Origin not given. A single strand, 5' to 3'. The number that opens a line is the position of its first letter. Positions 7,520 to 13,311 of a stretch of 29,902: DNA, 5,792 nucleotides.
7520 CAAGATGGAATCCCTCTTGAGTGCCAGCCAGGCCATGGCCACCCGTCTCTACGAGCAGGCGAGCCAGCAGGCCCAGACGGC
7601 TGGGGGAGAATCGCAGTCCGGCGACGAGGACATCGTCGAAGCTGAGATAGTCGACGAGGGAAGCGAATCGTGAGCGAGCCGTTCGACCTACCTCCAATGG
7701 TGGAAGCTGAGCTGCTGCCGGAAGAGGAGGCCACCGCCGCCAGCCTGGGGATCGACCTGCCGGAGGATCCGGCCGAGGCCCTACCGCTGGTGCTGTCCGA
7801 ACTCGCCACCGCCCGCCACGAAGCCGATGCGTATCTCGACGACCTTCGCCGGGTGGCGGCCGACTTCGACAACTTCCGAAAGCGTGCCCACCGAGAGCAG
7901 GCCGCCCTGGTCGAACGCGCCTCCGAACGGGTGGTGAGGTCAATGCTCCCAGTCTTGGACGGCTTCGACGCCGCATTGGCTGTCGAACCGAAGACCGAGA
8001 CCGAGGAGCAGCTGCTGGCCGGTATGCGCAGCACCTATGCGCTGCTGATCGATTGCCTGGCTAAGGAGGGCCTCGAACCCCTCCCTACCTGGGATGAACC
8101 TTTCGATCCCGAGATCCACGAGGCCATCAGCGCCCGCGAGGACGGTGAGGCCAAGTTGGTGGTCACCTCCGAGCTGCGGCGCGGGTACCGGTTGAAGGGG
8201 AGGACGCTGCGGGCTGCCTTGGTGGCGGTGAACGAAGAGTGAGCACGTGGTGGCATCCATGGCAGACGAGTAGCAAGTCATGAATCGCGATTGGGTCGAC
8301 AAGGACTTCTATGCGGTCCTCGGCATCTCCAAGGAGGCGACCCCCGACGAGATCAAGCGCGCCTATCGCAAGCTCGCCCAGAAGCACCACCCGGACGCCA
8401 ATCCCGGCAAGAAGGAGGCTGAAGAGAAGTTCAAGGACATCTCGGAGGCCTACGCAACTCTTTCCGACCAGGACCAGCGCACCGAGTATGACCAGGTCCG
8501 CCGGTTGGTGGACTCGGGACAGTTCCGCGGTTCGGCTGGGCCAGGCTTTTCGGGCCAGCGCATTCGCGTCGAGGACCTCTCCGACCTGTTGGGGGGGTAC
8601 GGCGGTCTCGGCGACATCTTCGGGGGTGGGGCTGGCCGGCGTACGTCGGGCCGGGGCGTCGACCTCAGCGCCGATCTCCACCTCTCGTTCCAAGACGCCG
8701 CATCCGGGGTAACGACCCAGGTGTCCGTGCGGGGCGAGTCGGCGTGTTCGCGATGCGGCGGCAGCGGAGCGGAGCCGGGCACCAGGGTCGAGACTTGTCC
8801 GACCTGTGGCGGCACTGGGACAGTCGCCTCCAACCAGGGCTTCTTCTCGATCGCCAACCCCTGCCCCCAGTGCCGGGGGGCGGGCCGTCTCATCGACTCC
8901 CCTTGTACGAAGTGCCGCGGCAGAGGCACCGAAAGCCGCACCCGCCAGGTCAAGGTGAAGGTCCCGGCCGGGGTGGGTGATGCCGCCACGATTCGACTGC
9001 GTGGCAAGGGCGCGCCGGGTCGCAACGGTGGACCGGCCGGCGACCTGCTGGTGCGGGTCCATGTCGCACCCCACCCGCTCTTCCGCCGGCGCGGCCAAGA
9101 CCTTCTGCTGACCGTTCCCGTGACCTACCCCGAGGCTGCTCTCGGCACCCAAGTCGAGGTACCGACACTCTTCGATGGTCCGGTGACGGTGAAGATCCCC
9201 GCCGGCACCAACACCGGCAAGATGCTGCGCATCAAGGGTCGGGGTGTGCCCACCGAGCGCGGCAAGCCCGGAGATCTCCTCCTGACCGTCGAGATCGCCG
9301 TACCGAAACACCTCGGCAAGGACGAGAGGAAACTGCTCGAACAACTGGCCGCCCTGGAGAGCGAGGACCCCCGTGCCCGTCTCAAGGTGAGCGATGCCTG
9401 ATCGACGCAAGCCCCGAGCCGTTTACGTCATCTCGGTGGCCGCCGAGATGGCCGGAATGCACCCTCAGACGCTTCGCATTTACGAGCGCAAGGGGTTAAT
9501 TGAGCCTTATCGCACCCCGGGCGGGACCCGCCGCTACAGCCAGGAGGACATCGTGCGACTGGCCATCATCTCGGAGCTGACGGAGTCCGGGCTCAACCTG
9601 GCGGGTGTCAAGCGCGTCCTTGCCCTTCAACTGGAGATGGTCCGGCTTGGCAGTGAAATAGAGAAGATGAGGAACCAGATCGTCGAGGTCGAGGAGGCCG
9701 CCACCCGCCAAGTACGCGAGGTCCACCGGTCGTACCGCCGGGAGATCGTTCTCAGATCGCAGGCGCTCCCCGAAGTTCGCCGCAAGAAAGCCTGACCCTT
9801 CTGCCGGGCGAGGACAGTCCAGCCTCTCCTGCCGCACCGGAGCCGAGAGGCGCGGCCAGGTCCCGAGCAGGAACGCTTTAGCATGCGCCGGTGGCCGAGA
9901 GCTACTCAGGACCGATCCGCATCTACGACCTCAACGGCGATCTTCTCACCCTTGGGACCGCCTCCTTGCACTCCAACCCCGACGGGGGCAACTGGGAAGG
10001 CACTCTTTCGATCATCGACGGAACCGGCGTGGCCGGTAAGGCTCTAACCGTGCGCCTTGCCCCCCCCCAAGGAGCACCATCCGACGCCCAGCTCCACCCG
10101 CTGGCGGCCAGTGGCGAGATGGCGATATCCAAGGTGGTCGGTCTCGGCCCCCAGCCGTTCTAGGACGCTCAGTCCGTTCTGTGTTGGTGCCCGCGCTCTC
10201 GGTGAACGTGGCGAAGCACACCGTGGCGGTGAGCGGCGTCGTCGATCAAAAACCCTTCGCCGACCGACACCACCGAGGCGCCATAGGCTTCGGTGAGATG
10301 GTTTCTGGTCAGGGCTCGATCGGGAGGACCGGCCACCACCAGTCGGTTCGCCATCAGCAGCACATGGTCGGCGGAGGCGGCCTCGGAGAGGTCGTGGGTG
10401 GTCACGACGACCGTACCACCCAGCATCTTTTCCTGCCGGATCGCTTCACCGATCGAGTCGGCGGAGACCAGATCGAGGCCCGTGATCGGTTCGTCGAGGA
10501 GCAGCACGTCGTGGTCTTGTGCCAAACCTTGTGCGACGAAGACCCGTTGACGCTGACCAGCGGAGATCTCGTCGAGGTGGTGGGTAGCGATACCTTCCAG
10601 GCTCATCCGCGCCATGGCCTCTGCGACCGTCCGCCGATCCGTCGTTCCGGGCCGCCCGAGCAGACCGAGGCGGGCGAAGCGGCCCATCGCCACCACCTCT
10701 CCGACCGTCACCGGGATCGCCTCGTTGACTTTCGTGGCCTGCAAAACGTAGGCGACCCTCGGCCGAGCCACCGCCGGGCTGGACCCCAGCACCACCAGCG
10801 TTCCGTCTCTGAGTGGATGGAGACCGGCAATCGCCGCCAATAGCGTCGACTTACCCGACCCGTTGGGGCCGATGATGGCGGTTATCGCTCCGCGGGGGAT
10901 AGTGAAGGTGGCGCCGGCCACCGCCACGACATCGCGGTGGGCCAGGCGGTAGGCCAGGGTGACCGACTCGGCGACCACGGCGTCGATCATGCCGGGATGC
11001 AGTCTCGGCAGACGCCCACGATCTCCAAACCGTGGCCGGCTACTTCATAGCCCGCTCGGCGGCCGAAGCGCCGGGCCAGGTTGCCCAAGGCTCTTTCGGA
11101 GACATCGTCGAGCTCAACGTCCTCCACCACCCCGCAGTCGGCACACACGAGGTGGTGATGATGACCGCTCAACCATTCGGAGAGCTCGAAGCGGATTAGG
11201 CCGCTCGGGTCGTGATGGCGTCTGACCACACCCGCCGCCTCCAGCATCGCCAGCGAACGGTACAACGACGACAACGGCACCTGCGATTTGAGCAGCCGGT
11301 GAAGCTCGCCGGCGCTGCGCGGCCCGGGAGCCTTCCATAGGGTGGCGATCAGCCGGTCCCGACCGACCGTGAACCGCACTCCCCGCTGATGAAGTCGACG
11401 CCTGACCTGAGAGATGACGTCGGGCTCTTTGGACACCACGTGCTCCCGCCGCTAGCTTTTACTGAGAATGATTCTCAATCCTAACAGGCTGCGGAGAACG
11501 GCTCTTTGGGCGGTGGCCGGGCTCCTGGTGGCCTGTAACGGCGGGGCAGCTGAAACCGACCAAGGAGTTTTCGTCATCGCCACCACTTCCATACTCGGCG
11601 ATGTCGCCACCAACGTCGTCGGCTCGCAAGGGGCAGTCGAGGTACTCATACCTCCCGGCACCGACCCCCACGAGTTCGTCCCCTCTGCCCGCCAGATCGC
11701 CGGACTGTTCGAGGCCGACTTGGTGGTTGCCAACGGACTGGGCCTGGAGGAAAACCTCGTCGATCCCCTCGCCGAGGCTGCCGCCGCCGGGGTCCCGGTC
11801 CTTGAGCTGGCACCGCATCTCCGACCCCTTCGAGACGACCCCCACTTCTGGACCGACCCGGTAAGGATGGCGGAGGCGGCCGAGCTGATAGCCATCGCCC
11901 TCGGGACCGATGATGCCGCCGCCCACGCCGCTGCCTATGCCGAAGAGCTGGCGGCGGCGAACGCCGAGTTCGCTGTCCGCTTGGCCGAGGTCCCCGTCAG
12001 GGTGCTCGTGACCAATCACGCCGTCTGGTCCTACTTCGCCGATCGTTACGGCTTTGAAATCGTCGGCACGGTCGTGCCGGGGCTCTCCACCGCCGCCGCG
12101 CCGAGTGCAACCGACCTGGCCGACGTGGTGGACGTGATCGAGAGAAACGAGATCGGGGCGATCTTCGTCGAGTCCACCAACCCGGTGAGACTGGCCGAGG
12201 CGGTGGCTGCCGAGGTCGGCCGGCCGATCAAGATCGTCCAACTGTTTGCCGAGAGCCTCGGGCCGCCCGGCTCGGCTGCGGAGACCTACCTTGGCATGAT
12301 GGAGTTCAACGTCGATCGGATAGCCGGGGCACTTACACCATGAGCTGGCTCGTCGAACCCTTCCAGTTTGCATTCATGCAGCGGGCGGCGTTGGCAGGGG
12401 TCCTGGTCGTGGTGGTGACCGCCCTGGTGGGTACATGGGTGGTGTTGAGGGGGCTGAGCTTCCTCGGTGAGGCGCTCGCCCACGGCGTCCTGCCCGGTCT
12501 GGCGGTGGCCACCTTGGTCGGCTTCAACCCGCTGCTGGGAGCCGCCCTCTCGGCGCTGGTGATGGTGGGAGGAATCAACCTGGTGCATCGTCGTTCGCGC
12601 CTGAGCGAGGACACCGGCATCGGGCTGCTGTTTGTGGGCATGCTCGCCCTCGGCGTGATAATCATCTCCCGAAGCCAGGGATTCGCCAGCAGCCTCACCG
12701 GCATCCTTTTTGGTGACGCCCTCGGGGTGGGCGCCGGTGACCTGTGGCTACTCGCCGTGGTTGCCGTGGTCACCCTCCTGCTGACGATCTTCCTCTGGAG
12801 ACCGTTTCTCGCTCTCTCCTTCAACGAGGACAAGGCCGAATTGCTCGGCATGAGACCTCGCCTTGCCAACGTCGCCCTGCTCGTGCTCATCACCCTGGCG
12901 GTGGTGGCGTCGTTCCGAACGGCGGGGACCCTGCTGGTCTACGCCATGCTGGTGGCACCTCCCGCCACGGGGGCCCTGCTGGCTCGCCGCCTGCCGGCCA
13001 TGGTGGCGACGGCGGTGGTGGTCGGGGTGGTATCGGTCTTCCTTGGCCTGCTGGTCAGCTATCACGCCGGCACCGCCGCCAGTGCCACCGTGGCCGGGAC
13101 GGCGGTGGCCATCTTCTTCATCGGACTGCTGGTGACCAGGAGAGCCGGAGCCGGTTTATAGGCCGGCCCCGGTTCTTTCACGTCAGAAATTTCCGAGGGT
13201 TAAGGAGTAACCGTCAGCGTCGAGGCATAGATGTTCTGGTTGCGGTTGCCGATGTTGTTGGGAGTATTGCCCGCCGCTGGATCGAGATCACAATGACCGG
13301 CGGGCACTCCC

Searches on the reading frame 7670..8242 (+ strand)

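Call 23: search_protein_families(library=pfam, proteins=[window:7670-8242:+], max_evalue=0.00001)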
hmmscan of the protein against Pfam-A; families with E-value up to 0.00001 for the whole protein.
window:7670-8242:+ (190 aa): 1 family
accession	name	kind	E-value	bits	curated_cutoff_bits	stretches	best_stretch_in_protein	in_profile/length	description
PF01025.24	GrpE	-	4.1e-35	121.3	25.8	1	41-188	16-164/165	GrpE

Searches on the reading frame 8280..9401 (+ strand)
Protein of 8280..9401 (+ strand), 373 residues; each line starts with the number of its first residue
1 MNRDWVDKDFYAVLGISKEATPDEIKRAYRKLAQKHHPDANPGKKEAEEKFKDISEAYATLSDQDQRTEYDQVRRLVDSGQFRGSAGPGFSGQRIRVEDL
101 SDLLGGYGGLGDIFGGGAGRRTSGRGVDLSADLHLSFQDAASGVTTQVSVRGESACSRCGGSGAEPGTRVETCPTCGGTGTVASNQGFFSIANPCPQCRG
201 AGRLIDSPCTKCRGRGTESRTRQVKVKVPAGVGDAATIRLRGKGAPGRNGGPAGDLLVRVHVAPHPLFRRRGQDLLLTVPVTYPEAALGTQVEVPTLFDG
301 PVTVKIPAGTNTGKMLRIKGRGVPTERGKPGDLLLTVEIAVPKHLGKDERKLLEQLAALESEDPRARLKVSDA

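Call 23: search_protein_families(library=pfam, proteins=[window:8280-9401:+], max_evalue=0.00001)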
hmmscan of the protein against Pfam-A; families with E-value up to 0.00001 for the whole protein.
window:8280-9401:+ (373 aa): 3 families
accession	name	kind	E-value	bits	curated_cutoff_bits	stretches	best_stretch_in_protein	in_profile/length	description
PF01556.23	DnaJ_C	-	8.1e-47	159.5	26.6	1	130-342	2-152/152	DnaJ C terminal domain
PF00226.36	DnaJ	-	9.9e-27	93.3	27.8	1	9-71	1-63/63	DnaJ domain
PF00684.25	DnaJ_CXXCXGXG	-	3.2e-15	56.6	32.7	1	156-216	1-65/65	DnaJ central domain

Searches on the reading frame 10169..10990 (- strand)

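Call 23: search_protein_families(library=pfam, proteins=[window:10169-10990:-], max_evalue=0.00001)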
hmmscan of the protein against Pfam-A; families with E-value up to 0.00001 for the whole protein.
window:10169-10990:- (273 aa): 3 families
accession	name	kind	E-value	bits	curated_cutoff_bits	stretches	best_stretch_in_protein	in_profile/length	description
PF00005.33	ABC_tran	-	3.7e-25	89.6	25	1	26-169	3-136/137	ABC transporter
PF13304.12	AAA_21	-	1.6e-12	48.6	27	1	36-58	1-23/304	AAA domain, putative AbiEii toxin, Type IV TA system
PF13555.12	AAA_29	-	3.2e-06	27.2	27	1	27-55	15-43/61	P-loop containing region of AAA domain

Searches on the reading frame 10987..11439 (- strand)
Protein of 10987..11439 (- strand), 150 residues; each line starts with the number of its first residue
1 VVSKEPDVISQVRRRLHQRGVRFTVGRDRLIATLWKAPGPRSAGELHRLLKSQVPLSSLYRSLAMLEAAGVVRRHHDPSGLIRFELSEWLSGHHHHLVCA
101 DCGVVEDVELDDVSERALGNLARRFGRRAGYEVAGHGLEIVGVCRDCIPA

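Call 23: search_protein_families(library=pfam, proteins=[window:10987-11439:-], max_evalue=0.00001)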
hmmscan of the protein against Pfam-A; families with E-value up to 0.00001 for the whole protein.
window:10987-11439:- (150 aa): 2 families
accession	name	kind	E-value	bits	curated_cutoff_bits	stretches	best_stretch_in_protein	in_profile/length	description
PF01475.25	FUR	-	2.4e-17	63.6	23.1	1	19-117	2-102/121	Ferric uptake regulator family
PF12840.13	HTH_20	-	4.4e-06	27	27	0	29-74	8-50/51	Helix-turn-helix domain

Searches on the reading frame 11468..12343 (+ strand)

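Call 23: search_protein_families(library=pfam, proteins=[window:11468-12343:+], max_evalue=0.00001)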
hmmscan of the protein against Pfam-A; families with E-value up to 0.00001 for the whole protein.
window:11468-12343:+ (291 aa): 1 family
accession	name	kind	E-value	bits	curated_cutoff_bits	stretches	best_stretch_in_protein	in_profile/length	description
PF01297.22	ZnuA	-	1.2e-63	215.6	29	1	36-287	1-262/263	Zinc-uptake complex component A periplasmic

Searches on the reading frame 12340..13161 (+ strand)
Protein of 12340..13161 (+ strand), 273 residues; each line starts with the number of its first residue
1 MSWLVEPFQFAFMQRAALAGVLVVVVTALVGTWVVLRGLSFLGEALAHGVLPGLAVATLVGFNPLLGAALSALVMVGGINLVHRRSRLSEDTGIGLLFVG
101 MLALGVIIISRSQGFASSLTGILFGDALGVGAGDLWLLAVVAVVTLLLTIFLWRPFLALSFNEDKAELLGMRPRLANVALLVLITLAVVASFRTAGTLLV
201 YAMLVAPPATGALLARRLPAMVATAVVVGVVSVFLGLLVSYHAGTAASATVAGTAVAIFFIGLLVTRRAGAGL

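Call 23: search_protein_families(library=pfam, proteins=[window:12340-13161:+], max_evalue=0.00001)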
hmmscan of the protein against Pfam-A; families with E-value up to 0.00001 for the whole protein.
window:12340-13161:+ (273 aa): 1 family
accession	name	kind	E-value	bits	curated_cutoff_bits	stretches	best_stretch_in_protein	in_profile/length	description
PF00950.22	ABC-3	-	8.8e-66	222.5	20.1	1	9-265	1-257/258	ABC 3 transport family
